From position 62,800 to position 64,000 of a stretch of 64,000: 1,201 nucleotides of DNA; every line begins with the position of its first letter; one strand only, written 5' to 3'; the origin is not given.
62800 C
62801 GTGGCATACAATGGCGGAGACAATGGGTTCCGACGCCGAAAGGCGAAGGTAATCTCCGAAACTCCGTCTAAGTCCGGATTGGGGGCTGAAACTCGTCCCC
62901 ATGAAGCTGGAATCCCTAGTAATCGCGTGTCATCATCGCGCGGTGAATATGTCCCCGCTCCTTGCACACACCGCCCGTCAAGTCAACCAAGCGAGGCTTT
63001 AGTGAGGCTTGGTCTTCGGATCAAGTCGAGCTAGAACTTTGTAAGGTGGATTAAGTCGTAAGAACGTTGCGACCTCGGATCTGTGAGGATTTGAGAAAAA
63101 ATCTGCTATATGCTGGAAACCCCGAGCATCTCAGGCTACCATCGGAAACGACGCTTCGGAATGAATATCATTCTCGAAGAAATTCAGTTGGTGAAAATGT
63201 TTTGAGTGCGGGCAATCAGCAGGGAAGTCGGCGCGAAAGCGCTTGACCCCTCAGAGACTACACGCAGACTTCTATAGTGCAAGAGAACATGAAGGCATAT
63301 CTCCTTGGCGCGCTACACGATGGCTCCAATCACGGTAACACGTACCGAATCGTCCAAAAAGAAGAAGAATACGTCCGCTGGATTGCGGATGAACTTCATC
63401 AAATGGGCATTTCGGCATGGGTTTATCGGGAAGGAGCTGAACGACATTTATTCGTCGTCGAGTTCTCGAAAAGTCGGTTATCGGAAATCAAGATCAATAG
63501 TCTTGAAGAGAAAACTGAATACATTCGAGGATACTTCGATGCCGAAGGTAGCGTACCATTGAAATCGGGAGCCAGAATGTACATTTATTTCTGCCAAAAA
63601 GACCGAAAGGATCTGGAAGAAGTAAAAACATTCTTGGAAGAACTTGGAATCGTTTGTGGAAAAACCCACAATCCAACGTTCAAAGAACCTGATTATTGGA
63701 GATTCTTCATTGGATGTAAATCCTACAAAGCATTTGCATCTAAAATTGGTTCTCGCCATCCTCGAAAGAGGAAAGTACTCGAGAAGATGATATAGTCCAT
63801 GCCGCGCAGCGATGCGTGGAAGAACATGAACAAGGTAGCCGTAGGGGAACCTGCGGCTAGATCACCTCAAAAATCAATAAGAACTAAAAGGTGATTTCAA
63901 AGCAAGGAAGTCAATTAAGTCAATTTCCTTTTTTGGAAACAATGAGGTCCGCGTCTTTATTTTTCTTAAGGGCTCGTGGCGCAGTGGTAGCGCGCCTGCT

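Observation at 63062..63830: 16S rRNA intron encoding a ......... homing endonuclease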

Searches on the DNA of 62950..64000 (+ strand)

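Call 3: search_rna_families(source=window, start=62950, end=64000, threshold=evalue, max_evalue=10, show_alignments=4)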
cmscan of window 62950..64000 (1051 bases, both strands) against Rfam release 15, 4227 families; matches with E-value up to 10: 6.
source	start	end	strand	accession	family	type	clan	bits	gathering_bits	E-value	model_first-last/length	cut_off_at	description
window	62950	63107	+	RF01959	SSU_rRNA_archaea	Gene; rRNA;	CL00111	72.6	50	8.6e-19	1325-1478/1478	5'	Archaeal small subunit ribosomal RNA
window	63050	63819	+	RF00028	Intron_gpI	Intron;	-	48.3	50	5.2e-11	1-253/253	no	Group I catalytic intron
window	63970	64000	+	RF00005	tRNA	Gene; tRNA;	CL00001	18.8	29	0.66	1-31/71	3'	tRNA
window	63446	63532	+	RF01094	RF_site6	Cis-reg; frameshift_element;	-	18.1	90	9.2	1-118/118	no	Polymerase ribosomal frameshift site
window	63870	64000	+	RF02653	StyR-143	Gene; sRNA;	-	15.3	176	2.5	1-119/144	3'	Salmonella enterica Typhi npcRNA 143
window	63038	63073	+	RF01346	CRISPR-DR36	Gene; CRISPR;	-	15.1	38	2.3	1-36/36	no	CRISPR RNA direct repeat element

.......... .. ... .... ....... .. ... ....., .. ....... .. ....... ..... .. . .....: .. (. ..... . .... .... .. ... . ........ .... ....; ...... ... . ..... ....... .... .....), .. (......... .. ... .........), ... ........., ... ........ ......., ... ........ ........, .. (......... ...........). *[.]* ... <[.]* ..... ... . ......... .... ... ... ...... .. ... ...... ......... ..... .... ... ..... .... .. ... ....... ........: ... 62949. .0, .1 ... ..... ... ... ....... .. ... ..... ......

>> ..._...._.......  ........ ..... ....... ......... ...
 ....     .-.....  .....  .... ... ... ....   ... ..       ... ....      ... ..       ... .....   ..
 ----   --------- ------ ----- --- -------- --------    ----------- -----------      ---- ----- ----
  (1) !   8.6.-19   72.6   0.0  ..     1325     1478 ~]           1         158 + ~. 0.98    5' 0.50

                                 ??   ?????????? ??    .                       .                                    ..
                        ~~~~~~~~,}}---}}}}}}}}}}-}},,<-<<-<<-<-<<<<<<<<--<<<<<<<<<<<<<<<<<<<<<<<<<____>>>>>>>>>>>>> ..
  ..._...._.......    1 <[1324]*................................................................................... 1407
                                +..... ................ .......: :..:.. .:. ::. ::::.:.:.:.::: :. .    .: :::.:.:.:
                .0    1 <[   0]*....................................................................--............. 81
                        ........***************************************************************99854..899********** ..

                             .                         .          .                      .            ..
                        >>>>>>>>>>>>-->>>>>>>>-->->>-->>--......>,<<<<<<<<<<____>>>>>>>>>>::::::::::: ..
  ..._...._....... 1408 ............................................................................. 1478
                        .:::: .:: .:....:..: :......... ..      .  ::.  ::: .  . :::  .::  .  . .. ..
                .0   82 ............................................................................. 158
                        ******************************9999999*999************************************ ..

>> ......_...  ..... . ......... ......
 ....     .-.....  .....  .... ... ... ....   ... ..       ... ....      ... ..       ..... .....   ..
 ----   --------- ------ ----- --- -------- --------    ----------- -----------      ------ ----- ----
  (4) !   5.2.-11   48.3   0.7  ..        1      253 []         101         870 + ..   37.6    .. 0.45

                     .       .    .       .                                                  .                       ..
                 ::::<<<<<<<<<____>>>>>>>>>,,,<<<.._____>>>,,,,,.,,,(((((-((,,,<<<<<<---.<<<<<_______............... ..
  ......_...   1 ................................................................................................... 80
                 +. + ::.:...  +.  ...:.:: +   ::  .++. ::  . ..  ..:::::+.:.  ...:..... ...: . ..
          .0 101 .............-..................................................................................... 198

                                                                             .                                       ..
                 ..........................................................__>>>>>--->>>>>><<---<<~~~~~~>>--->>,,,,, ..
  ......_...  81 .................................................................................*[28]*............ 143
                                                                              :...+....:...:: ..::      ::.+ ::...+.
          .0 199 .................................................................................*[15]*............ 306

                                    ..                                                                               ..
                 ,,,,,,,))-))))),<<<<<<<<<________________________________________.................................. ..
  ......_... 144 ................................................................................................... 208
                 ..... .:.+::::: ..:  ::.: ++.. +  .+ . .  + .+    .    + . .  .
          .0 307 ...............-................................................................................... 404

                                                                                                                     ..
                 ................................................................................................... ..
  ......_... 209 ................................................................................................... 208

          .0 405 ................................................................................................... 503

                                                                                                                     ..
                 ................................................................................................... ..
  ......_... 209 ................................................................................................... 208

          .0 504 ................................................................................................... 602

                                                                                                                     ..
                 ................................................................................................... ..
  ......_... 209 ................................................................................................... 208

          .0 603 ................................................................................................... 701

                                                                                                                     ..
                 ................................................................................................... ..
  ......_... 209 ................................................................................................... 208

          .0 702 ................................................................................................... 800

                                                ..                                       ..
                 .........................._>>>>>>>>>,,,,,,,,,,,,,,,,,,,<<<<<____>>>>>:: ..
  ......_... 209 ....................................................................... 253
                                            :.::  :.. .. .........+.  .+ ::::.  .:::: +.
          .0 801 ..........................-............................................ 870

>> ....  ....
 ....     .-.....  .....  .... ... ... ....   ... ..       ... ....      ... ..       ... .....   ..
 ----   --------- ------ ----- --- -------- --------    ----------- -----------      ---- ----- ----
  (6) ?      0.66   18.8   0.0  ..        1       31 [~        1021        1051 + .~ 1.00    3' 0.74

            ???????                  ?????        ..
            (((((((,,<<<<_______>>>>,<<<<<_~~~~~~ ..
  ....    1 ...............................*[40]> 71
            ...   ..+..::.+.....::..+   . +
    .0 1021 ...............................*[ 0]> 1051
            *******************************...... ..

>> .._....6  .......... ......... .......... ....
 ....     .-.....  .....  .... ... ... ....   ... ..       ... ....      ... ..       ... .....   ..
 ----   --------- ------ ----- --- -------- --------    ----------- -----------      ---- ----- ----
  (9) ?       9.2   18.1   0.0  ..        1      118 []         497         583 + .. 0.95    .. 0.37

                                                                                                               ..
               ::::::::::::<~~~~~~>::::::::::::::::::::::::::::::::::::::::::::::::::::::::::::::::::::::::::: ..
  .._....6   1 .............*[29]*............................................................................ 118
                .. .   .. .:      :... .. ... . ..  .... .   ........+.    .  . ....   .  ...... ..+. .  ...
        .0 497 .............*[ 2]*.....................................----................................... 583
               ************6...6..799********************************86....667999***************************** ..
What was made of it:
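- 63060..63828 (+): Group I intron, 769 nt, at SSU/1498. Rfam RF00028 covers model 1-253 at 48.3 bits, E 5e-11 (call 3).
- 63802..63819 (+): P9 hairpin, 7 bp, GCGA loop. Rfam alignment (call 3).
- On Group I intron: 48.3 bits, E 5e-11 for the stretch searched (call 3).
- Tried and rejected: The intron appeared only in the E-value search (call 3).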

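Call 16: search_rna_families(sources=[L001, L002, L003, L005, L007, L008], threshold=evalue, max_evalue=0.001)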
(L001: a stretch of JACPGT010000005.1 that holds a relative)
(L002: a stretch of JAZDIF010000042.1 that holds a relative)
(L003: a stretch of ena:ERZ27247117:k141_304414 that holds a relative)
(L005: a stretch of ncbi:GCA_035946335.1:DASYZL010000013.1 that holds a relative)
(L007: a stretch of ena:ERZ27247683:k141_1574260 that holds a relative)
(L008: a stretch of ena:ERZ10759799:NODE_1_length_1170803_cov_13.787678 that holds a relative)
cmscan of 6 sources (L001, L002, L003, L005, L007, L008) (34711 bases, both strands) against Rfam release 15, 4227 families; matches with E-value up to 0.001: 20.
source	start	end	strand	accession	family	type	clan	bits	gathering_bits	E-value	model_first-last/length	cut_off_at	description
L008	3970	6555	+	RF02540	LSU_rRNA_archaea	Gene; rRNA;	CL00112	2254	50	0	1-2628/2987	3'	Archaeal large subunit ribosomal RNA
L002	899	3226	+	RF02540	LSU_rRNA_archaea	Gene; rRNA;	CL00112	1837.2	50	0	1-2397/2987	3'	Archaeal large subunit ribosomal RNA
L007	4082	6510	+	RF02540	LSU_rRNA_archaea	Gene; rRNA;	CL00112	1750.5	50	0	1-2422/2987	3'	Archaeal large subunit ribosomal RNA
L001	4276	6330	+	RF02540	LSU_rRNA_archaea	Gene; rRNA;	CL00112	1410.9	50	0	1-2987/2987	no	Archaeal large subunit ribosomal RNA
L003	4027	6045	+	RF02540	LSU_rRNA_archaea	Gene; rRNA;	CL00112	1410.5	50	0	16-2975/2987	no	Archaeal large subunit ribosomal RNA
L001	1342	2825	+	RF01959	SSU_rRNA_archaea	Gene; rRNA;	CL00111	1386.9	50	0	1-1478/1478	no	Archaeal small subunit ribosomal RNA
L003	1267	2819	+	RF01959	SSU_rRNA_archaea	Gene; rRNA;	CL00111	1365.4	50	0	1-1478/1478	no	Archaeal small subunit ribosomal RNA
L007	1205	2846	+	RF01959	SSU_rRNA_archaea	Gene; rRNA;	CL00111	1326.9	50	0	1-1478/1478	no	Archaeal small subunit ribosomal RNA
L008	1219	2866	+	RF01959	SSU_rRNA_archaea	Gene; rRNA;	CL00111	1296.3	50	0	1-1478/1478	no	Archaeal small subunit ribosomal RNA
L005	84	1474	+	RF00177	SSU_rRNA_bacteria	Gene; rRNA;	CL00111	1239.3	50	0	1-1533/1533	no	Bacterial small subunit ribosomal RNA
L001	3760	3831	+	RF00005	tRNA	Gene; tRNA;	CL00001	75.7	29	4.6e-15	1-71/71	no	tRNA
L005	4810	4881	+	RF00005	tRNA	Gene; tRNA;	CL00001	63.1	29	1.3e-11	1-71/71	no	tRNA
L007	3728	3860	+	RF00005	tRNA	Gene; tRNA;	CL00001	61.7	29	3.3e-11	1-71/71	no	tRNA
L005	1415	1648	+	RF00028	Intron_gpI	Intron;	-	58.3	50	1.8e-12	1-253/253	no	Group I catalytic intron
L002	449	579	+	RF00005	tRNA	Gene; tRNA;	CL00001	55.3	29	1.9e-09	1-71/71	no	tRNA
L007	2791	3534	+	RF00028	Intron_gpI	Intron;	-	49.7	50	6.5e-10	1-253/253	no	Group I catalytic intron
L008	2835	3064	+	RF00028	Intron_gpI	Intron;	-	48.5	50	1.6e-09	1-253/253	no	Group I catalytic intron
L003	2762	3531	+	RF00028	Intron_gpI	Intron;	-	48.3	50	1.7e-09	1-253/253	no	Group I catalytic intron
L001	2809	3528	+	RF00028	Intron_gpI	Intron;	-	48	50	2.1e-09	1-253/253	no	Group I catalytic intron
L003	3682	3752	+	RF00005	tRNA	Gene; tRNA;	CL00001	44.2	29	2.1e-06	1-71/71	no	tRNA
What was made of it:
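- On Group I intron: Relatives score 48.0-49.7 (call 16).
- Rfam RF00028 matches full length in the window (48.3 bits, E 5e-11, call 3) and in three archaeal relatives at the same place (48.0-49.7 bits, call 16).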

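Call 41: search_rna_families(source=L003, start=3500, end=6507, threshold=evalue, max_evalue=0.01)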
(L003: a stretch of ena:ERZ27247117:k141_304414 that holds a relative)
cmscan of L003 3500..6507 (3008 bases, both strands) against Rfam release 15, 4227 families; matches with E-value up to 0.01: 4.
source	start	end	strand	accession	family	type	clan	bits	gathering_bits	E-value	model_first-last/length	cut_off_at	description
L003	4027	6045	+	RF02540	LSU_rRNA_archaea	Gene; rRNA;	CL00112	1410.5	50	0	16-2975/2987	no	Archaeal large subunit ribosomal RNA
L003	3682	3752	+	RF00005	tRNA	Gene; tRNA;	CL00001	44.2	29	1.8e-07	1-71/71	no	tRNA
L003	3500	3582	+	RF01959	SSU_rRNA_archaea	Gene; rRNA;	CL00111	38.4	50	4.2e-08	1395-1478/1478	5'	Archaeal small subunit ribosomal RNA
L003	3688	3943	-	RF01412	BsrG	Gene; sRNA;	-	23.4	55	0.008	1-259/259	no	BsrG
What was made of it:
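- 63829..63870 (+): 16S rRNA exon 2 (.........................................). The SSU model 3' end matches here (call 41).
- Checked: The SSU model's 3' end (positions 1395-1478) matches only downstream of the insertion (call 41; L003:3500-3582 = window 63788-63870).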

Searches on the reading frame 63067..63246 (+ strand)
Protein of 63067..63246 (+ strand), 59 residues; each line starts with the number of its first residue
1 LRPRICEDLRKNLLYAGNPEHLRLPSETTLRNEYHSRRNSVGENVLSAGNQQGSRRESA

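Call 45: search_protein_families(library=pfam, proteins=[window:63067-63246:+], max_evalue=0.01)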
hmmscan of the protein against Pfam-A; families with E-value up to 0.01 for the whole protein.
window:63067-63246:+ (59 aa): 0 families
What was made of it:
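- Tried and rejected: Other ORFs in the intron on either strand (93, 85 and 59 aa) have no Pfam match (call 45).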
